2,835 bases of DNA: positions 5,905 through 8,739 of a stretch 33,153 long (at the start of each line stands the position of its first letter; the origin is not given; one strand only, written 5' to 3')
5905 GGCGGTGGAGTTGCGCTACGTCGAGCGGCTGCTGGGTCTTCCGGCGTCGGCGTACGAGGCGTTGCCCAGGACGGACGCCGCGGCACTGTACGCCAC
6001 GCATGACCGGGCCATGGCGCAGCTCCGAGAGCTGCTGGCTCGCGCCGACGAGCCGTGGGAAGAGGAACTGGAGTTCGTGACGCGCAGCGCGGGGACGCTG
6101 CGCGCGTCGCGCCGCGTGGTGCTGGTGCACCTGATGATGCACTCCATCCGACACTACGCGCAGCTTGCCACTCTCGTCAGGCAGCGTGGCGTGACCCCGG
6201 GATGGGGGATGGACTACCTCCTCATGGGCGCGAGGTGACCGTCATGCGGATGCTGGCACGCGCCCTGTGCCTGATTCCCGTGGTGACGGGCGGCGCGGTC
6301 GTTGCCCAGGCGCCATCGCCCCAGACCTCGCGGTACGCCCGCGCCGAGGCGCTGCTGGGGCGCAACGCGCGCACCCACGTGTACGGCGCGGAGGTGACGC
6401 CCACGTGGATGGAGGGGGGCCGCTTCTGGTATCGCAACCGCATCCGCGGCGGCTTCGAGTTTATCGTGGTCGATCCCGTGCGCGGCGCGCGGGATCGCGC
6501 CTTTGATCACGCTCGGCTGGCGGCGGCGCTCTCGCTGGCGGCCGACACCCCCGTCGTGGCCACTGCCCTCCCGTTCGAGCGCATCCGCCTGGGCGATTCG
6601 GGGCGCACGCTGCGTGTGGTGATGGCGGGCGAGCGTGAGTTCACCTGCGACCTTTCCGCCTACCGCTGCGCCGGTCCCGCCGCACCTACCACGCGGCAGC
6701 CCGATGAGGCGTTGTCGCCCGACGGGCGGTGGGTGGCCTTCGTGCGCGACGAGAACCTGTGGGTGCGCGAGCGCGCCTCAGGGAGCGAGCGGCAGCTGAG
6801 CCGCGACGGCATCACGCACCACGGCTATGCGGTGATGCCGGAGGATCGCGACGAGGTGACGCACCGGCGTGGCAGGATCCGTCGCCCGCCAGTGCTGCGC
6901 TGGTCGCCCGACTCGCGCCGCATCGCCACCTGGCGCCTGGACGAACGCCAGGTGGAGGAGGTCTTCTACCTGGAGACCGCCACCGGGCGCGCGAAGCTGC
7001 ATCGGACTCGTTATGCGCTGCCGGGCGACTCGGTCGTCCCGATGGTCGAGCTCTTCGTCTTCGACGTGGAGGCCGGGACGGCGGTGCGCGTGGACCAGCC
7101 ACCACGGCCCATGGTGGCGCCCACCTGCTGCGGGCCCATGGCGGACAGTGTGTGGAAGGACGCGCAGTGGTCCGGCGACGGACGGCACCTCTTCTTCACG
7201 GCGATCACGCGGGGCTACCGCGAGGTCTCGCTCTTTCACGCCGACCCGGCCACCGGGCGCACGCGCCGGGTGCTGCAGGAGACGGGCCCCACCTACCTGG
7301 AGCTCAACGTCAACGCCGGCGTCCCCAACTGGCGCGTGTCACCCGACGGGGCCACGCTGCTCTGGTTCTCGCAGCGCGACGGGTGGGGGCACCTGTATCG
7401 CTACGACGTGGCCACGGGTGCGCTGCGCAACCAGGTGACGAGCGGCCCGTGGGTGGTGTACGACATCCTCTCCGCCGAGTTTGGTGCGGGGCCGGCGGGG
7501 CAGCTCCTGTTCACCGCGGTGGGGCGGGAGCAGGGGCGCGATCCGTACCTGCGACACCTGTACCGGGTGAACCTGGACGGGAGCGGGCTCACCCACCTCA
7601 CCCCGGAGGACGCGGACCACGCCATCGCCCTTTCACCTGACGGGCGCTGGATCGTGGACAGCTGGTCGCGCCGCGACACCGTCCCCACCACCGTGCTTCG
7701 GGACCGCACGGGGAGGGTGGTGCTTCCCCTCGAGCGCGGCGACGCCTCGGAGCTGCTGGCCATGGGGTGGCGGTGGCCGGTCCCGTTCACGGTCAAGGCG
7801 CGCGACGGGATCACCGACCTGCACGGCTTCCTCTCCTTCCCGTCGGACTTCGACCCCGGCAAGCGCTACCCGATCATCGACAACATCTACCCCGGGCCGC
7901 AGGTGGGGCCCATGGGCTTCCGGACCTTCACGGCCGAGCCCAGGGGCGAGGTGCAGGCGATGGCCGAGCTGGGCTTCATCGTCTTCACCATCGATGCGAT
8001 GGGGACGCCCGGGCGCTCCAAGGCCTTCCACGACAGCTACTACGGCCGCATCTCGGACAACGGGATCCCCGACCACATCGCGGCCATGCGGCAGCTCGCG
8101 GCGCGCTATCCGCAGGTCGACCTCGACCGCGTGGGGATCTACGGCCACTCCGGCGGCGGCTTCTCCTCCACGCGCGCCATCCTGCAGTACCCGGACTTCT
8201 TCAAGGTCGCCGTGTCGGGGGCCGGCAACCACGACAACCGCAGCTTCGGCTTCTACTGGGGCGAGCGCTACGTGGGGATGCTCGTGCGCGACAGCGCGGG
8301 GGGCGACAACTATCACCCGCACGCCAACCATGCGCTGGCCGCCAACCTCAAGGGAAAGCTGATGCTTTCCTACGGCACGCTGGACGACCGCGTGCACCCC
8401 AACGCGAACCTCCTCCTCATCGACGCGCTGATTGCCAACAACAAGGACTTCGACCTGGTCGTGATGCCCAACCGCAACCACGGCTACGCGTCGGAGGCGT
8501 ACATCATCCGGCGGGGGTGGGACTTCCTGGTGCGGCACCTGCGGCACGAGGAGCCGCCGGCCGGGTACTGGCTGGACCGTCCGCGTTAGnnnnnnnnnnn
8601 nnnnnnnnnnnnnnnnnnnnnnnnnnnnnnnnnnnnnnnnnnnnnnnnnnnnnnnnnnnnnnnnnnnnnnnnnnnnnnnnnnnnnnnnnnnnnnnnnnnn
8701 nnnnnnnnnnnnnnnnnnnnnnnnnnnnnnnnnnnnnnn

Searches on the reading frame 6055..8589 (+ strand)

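Call 6: search_protein_families(library=pfam, proteins=[window:6055-8589:+])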
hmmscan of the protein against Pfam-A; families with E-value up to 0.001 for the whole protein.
window:6055-8589:+ (844 aa): 5 families
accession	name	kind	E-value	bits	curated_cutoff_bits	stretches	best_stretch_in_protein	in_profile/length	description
PF00930.27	DPPIV_N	-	6.8e-54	183.4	22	1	208-542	38-352/354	Dipeptidyl peptidase IV (DPP IV) N-terminal region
PF00326.27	Peptidase_S9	-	1.9e-40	139.1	22.6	1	632-830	6-211/213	Prolyl oligopeptidase family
PF07676.18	PD40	-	9.2e-12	45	20.9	0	219-234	15-30/38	WD40-like Beta Propeller Repeat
PF12146.15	Hydrolase_4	-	6e-05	22.9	27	1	633-722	24-108/239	Serine aminopeptidase, S33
PF01738.24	DLH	-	0.00011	22.3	21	1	635-814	36-191/217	Dienelactone hydrolase family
